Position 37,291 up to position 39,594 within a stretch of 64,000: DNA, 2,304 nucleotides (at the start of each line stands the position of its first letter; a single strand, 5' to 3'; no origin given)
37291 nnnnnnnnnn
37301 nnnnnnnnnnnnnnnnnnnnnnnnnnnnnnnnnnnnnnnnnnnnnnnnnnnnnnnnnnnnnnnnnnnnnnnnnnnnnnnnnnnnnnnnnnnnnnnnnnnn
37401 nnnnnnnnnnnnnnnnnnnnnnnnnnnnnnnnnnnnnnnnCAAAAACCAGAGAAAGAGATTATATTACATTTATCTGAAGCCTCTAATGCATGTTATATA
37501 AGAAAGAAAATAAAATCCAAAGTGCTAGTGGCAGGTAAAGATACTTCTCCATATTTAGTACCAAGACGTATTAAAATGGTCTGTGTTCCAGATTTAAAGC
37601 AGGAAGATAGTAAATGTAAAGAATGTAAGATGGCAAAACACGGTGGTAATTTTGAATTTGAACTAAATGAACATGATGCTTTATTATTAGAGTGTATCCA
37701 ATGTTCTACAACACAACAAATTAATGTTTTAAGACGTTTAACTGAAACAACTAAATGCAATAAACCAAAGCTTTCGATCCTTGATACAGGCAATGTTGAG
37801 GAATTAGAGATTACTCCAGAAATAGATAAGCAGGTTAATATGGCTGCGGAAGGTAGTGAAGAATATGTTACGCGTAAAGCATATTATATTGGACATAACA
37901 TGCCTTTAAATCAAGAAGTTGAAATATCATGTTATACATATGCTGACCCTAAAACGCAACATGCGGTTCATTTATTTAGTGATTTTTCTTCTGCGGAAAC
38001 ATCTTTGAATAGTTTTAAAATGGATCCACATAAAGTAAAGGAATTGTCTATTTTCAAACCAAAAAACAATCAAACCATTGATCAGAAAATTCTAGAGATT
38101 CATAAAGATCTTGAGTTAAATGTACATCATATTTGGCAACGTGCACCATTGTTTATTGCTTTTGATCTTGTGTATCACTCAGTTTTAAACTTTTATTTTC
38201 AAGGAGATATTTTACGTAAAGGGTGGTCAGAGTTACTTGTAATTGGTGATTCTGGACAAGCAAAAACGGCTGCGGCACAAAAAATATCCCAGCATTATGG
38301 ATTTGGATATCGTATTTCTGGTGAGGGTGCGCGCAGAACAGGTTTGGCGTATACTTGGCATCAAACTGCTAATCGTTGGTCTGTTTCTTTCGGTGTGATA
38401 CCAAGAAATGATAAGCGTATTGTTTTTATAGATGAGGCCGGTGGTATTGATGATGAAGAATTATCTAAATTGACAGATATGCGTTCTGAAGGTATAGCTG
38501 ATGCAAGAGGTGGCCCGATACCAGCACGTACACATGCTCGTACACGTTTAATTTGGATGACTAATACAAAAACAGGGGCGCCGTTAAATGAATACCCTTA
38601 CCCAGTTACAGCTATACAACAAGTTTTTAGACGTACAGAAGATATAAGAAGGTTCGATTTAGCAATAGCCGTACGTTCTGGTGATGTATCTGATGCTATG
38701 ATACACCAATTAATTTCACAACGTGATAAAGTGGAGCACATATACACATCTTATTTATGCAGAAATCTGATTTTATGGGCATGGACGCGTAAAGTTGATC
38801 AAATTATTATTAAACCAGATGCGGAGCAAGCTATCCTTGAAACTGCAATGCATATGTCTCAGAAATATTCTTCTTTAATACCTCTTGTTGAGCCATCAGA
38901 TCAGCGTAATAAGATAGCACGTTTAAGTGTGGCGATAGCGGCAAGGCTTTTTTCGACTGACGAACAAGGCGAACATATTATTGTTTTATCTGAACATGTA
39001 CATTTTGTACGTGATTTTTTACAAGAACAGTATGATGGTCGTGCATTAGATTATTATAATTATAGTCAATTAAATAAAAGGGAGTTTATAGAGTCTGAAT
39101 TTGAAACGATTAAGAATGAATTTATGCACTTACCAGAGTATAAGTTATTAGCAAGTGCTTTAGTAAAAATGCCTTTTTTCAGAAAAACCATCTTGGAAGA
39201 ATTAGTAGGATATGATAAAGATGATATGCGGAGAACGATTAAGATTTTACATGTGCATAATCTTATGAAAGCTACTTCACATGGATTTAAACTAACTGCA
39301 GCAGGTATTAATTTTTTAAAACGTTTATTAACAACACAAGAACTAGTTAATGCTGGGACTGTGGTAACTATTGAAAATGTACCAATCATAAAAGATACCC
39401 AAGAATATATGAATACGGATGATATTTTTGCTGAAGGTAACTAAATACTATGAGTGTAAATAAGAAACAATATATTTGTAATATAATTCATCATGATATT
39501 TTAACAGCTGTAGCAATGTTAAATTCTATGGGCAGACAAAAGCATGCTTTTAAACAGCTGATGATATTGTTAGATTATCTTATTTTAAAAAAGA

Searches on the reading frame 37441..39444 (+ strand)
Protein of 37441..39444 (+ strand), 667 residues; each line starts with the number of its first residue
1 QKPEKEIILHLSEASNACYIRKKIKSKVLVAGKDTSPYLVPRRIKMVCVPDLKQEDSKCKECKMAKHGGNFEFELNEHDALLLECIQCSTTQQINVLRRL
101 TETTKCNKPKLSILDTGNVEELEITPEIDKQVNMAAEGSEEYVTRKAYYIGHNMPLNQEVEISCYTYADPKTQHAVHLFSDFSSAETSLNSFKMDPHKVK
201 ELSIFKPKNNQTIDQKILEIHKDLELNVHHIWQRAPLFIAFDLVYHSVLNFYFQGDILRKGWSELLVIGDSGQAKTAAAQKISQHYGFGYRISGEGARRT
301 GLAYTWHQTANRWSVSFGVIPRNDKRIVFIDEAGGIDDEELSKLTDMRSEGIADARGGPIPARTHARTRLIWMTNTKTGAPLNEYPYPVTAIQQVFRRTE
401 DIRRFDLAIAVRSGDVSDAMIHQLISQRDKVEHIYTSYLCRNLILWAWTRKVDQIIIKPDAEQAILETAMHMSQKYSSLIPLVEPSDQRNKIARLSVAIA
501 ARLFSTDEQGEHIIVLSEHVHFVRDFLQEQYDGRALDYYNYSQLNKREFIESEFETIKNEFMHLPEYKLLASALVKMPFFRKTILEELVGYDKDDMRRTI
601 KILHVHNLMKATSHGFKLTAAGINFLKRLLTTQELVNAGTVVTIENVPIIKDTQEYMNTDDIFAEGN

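Call 14: find_related_loci(query=window:37441-39444:+, collection=viral_contigs, flank=6000)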
Query window:37441-39444:+ (667 aa) in viral_contigs; peptide patterns used: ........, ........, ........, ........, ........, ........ (x = any residue, [..] = any of these).
No stretch of DNA in the collection matches any of the patterns.

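Call 18: find_related_loci(query=window:37441-39444:+, collection=metagenome_contigs, flank=5000)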
Query window:37441-39444:+ (667 aa) in metagenome_contigs; peptide patterns used: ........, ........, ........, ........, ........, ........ (x = any residue, [..] = any of these).
76 stretches matched a pattern; 2 encode a relative of the query (tblastn E <= 1e-3); 2 distinct loci.
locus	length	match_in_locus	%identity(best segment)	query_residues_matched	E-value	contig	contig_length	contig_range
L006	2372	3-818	74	359-630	2e-147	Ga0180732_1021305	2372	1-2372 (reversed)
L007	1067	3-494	100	504-667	3e-116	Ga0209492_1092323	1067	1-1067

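Call 34: find_homologous_proteins(query=window:37441-39444:+, max_evalue=1e-30)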
Query window:37441-39444:+ (667 aa): 832 proteins with E <= 1e-30 among 8000 candidates; the best 120 are listed.
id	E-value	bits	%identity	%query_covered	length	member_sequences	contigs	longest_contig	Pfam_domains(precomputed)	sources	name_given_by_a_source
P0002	0.0e+0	1525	100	100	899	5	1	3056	PF00493.30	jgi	-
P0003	0.0e+0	1098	72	97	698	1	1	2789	PF00493.30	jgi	jgi:hypothetical protein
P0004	0.0e+0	1093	72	97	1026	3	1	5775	PF00493.30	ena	-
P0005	0.0e+0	1084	73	94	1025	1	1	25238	PF00493.30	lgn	-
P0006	0.0e+0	1075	72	97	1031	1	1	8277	PF00493.30,PF25213.2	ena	-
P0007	0.0e+0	1024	66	100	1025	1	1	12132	PF00493.30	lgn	-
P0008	3.0e-283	959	65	95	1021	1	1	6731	PF00493.30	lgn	-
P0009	2.3e-275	933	61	98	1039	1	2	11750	PF00493.30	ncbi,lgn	-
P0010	4.7e-273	925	62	94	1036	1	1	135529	PF01896.26,PF00493.30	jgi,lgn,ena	-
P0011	9.4e-198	676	49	94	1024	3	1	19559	PF00493.30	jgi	-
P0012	2.1e-191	655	48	94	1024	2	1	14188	PF00493.30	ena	-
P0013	5.6e-188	644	47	94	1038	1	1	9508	PF00493.30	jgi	-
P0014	5.1e-183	628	45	94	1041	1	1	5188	PF00493.30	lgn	-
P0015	8.2e-180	617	44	98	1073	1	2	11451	PF00493.30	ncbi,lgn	-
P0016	1.3e-178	613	45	97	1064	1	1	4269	PF00493.30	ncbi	-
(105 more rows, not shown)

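Call 35: find_encoding_contigs(protein=P0005, flank=4000, max_places=2)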
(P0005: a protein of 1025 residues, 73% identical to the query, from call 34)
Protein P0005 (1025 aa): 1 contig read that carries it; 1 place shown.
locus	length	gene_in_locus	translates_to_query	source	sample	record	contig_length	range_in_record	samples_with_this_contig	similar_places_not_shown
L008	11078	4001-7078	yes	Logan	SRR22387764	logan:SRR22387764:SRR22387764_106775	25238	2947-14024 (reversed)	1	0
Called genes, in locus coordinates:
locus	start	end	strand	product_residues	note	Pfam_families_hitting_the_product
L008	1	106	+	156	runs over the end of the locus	PF23984:DUF7307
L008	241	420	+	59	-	-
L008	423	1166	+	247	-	PF23977:Pam3_Gp34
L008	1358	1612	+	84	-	-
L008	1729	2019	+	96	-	PF18903:DUF5659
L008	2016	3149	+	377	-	PF05063:MT-A70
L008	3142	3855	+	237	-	-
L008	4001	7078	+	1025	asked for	PF00493:MCM (weak)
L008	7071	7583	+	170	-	-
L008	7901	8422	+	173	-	PF01844:HNH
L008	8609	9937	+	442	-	PF05063:MT-A70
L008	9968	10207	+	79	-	PF00085:Thioredoxin (weak), PF13905:Thioredoxin_8 (faint)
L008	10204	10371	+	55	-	-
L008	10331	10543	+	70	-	-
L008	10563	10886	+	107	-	-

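Call 36: find_encoding_contigs(protein=P0007, flank=4000, max_places=2)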
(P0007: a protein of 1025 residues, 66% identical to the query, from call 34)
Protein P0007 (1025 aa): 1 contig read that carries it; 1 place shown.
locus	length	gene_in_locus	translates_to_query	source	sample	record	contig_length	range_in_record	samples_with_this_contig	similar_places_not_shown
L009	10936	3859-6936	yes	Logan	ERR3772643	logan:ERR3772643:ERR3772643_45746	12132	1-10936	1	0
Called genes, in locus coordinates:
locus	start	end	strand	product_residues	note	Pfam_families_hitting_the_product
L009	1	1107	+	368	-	?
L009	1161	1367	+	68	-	-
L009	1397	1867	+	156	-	PF23984:DUF7307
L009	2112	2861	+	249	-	PF23977:Pam3_Gp34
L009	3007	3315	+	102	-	-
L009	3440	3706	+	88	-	PF18903:DUF5659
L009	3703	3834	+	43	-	-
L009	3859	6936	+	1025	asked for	PF00493:MCM (weak)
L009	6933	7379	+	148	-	-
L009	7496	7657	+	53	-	-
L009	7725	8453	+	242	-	-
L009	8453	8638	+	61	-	-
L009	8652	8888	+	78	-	PF00085:Thioredoxin, PF13905:Thioredoxin_8 (faint)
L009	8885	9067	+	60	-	-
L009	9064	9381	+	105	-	-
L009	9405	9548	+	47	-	PF18930:DUF5679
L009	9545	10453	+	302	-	PF20903:SPL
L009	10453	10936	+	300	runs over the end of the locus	-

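Call 37: find_encoding_contigs(protein=P0010, flank=4000, max_places=2)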
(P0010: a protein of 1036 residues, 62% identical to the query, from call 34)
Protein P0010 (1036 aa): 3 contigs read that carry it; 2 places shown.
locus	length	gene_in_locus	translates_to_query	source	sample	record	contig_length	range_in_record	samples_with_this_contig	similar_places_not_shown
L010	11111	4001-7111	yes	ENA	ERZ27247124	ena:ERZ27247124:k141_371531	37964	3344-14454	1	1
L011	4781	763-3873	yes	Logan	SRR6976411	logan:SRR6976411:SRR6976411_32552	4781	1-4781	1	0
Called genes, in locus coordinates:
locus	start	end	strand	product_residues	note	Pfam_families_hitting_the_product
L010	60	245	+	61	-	-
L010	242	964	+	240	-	PF23977:Pam3_Gp34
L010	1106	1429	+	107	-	-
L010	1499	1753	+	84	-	PF18903:DUF5659 (weak)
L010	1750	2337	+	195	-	PF05063:MT-A70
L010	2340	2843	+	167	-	-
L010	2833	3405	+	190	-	-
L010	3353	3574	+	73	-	-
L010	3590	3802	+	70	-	-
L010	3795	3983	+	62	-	-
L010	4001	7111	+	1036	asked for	PF01896:DNA_primase_S (faint), PF00493:MCM (faint)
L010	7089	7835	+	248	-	PF10544:T5orf172, PF13455:MUG113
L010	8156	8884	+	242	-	PF13091:PLDc_2 (weak)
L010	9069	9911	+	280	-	PF02086:MethyltransfD12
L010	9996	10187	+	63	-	-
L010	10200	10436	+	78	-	PF00085:Thioredoxin, PF13905:Thioredoxin_8 (faint)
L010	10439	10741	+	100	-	-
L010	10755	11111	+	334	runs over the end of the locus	PF26128:Gad2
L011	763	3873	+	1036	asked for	PF01896:DNA_primase_S (faint), PF00493:MCM (faint)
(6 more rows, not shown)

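Call 38: find_encoding_contigs(protein=P0009, flank=4000, max_places=2)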
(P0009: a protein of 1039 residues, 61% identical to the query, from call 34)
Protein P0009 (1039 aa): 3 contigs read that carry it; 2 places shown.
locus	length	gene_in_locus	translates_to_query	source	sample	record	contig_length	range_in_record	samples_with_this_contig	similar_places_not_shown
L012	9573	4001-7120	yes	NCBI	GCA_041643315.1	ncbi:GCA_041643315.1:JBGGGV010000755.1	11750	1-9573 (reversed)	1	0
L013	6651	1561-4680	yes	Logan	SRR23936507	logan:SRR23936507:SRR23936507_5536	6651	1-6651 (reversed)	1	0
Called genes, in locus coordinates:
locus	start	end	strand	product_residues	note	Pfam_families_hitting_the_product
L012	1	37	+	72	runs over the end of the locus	-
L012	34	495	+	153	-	-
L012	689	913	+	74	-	-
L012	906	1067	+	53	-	-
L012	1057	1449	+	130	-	-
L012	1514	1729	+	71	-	-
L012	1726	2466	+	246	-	PF23977:Pam3_Gp34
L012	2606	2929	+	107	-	-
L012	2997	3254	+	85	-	-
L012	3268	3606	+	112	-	-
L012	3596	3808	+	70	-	-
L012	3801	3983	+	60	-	-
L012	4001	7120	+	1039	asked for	PF00493:MCM (weak)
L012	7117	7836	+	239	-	PF10544:T5orf172, PF13455:MUG113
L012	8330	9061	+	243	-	PF13091:PLDc_2 (weak)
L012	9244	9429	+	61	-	-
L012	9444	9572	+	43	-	?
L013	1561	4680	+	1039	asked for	PF00493:MCM (weak)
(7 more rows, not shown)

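Call 47: find_encoding_contigs(protein=P0006, flank=4000, max_places=2)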
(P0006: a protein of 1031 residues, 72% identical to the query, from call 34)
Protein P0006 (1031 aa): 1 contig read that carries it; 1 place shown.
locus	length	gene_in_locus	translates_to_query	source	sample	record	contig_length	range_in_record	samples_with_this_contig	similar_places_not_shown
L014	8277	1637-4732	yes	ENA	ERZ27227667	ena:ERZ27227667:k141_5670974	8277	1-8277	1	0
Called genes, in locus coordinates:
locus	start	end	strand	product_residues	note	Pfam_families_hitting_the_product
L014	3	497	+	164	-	?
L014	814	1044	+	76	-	-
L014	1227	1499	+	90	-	PF18903:DUF5659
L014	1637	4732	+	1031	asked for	PF25213:HVO_A0261_N (faint), PF00493:MCM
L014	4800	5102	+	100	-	-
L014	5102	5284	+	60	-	PF13240:Zn_Ribbon_1 (faint), PF13248:Zn_ribbon_3 (faint), PF12773:DZR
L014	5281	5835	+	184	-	PF05063:MT-A70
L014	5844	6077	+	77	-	PF00085:Thioredoxin (weak)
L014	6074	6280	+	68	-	-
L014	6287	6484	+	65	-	-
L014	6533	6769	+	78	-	-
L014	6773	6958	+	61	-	-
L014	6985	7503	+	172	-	PF05063:MT-A70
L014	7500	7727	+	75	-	PF04973:NMN_transporter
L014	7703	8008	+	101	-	-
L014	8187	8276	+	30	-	?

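Call 48: find_encoding_contigs(protein=P0004, flank=4000, max_places=2)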
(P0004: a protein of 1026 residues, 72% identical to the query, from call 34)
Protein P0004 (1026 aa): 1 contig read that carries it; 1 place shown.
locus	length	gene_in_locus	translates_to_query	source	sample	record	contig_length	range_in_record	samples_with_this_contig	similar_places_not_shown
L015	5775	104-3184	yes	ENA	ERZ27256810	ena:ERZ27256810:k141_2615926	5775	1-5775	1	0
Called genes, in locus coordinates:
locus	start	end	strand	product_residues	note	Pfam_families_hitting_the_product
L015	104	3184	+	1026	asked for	PF00493:MCM (weak)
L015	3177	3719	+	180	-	-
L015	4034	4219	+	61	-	-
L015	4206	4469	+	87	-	PF00085:Thioredoxin, PF13905:Thioredoxin_8 (faint)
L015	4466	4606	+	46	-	-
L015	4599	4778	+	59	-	-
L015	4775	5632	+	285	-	PF00145:DNA_methylase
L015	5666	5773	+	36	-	?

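Call 49: find_encoding_contigs(protein=P0008, flank=4000, max_places=2)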
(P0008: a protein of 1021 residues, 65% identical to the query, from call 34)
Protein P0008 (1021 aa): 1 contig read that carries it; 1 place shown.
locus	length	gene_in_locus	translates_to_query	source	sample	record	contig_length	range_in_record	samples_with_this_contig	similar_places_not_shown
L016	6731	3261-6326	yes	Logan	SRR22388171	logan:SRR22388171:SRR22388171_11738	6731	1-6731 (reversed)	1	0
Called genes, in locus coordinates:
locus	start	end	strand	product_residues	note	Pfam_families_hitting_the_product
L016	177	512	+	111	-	-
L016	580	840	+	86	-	PF18903:DUF5659 (weak)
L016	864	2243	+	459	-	PF02195:ParB_N, PF01555:N6_N4_Mtase, PF02086:MethyltransfD12 (faint)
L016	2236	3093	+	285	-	-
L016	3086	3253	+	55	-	-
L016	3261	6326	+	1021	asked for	PF00493:MCM (weak)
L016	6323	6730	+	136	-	?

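Call 55: search_protein_families(library=pfam, proteins=[L015:3177-3719:+, L008:7071-7583:+, L009:6933-7379:+, L006:960-1427:+, L014:4800-5102:+, L016:6323-6730:+], max_evalue=1)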
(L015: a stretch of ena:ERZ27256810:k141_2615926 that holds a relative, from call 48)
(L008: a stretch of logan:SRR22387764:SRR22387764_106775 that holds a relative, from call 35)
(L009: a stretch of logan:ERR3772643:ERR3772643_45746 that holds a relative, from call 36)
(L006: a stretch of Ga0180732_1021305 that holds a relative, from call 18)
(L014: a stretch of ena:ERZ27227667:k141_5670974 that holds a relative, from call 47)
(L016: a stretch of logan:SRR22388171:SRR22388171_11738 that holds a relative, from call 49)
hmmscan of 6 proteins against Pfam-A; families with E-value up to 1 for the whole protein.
L015:3177-3719:+ (180 aa): 4 families
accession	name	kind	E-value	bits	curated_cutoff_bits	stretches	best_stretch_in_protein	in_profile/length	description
PF18622.7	HTH_55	-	0.022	15.5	27.1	1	44-106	21-81/107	RctB helix turn helix domain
PF13738.12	Pyr_redox_3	-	0.06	13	30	1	42-105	26-94/305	Pyridine nucleotide-disulphide oxidoreductase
PF19246.4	DUF5894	-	0.067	13.2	25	0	104-127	7-30/57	Family of unknown function (DUF5894)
PF09999.14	DUF2240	-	0.11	12.6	22.3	1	43-85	81-117/144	Uncharacterized protein conserved in archaea (DUF2240)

L008:7071-7583:+ (170 aa): 9 families
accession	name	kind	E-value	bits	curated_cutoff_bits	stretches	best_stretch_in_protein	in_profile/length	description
PF13412.12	HTH_24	-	0.00039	20.4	21.9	1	53-86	6-39/48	Winged helix-turn-helix DNA-binding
PF08279.18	HTH_11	-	0.0017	18.6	25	1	53-91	3-42/55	HTH domain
PF02002.24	TFIIE_alpha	-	0.0045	17.3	22.9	1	53-118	16-79/105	TFIIE alpha subunit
PF12802.13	MarR_2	-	0.015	15.8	27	1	54-93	9-49/61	MarR family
PF05043.19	Mga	-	0.02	15.9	21.1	1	50-91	16-57/87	Mga helix-turn-helix domain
PF07453.19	NUMOD1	-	0.045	14.5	22.8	1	67-85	19-37/37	NUMOD1 domain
PF19187.6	HTH_PafC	-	0.05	13.9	32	1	49-90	3-44/115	PafC helix-turn-helix domain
PF17190.9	RecG_N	-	0.064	14.4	23.1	1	38-106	12-76/89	RecG N-terminal helical domain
PF13635.12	DUF4143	-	0.095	12.9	28.1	1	45-105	12-71/160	Domain of unknown function (DUF4143)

L009:6933-7379:+ (148 aa): 2 families
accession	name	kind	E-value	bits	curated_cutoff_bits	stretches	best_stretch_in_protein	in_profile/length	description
PF08279.18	HTH_11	-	0.2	12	25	1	58-81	20-43/55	HTH domain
PF16044.11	DUF4796_C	-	0.34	11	28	1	4-61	95-150/152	DUF4796 C-terminal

L006:960-1427:+ (155 aa): 0 families

L014:4800-5102:+ (100 aa): 11 families
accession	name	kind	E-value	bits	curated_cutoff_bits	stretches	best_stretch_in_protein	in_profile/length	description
PF08279.18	HTH_11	-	0.00065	20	25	1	14-51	4-42/55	HTH domain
PF02002.24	TFIIE_alpha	-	0.0031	17.8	22.9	1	12-84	15-85/105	TFIIE alpha subunit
PF13613.12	HTH_Tnp_4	-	0.0034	17.4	27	1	25-45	20-40/53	Helix-turn-helix of DDE superfamily endonuclease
PF04218.19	CENP-B_N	-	0.0061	16.6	21.2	1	8-43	8-41/53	CENP-B N-terminal DNA-binding domain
PF13412.12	HTH_24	-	0.0067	16.4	21.9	1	15-49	8-42/48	Winged helix-turn-helix DNA-binding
PF02082.26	Rrf2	-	0.026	15.1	30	1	8-53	8-52/132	Iron-dependent Transcriptional regulator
PF13635.12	DUF4143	-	0.074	13.2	28.1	1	8-73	15-79/160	Domain of unknown function (DUF4143)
PF01022.26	HTH_5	-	0.1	12.9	22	1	13-53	5-44/47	Bacterial regulatory protein, arsR family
PF01498.24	HTH_Tnp_Tc3_2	-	0.12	13.1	31.5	1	14-60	3-53/72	Transposase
PF19187.6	HTH_PafC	-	0.16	12.2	32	1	8-46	2-40/115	PafC helix-turn-helix domain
PF13545.12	HTH_Crp_2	-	0.21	12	27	1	24-65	22-62/70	Crp-like helix-turn-helix domain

L016:6323-6730:+ (136 aa): 3 families
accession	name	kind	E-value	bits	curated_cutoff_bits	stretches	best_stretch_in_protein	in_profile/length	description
PF13423.12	UCH_1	-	0.063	13.3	22.2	1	6-93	42-90/317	Ubiquitin carboxyl-terminal hydrolase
PF20588.3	DMTF1_N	-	0.073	14.3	28.1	1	80-104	38-61/73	Cyclin-D-binding Myb-like transcription factor 1 N-terminal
PF21638.2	SDA1_C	-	0.77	10.6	27.5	0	9-43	11-45/46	SDA1, C-terminal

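Call 78: find_related_loci(query=A4, collection=viral_contigs, flank=5000)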
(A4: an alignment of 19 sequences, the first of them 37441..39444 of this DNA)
Query A4 (667 aa) in viral_contigs; peptide patterns used: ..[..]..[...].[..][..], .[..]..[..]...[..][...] (x = any residue, [..] = any of these).
316 stretches matched a pattern; 215 encode a relative of the query (tblastn E <= 1e-3); the best 80 are kept; 80 distinct loci.
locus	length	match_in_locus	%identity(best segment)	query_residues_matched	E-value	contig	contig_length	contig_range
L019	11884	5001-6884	62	1-629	0e+0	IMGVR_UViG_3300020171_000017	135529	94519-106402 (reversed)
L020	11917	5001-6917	40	1-635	2e-151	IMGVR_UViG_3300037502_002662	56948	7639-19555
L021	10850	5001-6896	39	9-635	1e-149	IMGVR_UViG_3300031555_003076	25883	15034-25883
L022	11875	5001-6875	38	9-631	7e-149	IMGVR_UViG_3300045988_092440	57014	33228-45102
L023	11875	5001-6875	38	9-631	8e-149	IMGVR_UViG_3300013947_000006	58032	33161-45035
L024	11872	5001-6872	36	9-630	2e-148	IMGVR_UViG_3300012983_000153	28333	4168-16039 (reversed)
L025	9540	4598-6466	39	9-630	2e-148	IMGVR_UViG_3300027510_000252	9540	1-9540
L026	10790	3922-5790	39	9-630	3e-148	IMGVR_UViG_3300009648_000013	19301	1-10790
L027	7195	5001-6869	39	9-630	1e-147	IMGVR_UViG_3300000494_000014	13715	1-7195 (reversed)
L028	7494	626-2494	39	9-630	2e-147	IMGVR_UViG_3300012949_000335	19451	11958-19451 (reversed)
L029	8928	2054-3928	38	9-631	8e-147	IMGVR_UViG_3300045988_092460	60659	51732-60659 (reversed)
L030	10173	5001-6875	38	9-631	7e-147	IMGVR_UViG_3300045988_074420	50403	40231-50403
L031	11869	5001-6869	37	9-629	8e-147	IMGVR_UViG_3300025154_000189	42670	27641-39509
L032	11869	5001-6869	37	9-629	8e-147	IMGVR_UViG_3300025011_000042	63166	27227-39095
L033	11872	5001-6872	37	9-630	6e-147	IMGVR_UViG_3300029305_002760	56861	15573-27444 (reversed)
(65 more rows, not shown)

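Call 93: search_dna_similar(query=window:37441-39444:+, collection=plasmids, mode=protein, max_rows=12)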
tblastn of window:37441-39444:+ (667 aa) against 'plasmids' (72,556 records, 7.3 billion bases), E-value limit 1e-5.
Records with a match: 2; places in all: 2; records where one place covers at least 80% of the query: 1.
Best place of each record, by identity: <60% 2.
By first word of the organism name: Bacillus 1; Paenibacillus 1.
By predicted mobility (MOB-suite, as given by PLSDB): non-mobilizable 2.
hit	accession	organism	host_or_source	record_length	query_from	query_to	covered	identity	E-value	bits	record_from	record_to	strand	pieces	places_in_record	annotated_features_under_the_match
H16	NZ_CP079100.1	Bacillus velezensis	cell culture,mangrove sediments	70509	8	619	92%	32.3%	3e-89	311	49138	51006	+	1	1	DNA primase small subunit domain-containing protein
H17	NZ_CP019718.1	Paenibacillus larvae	honeybees,cell culture,foul brood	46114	146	532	58%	26.6%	7e-25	118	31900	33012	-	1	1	CHC2 zinc finger domain-containing protein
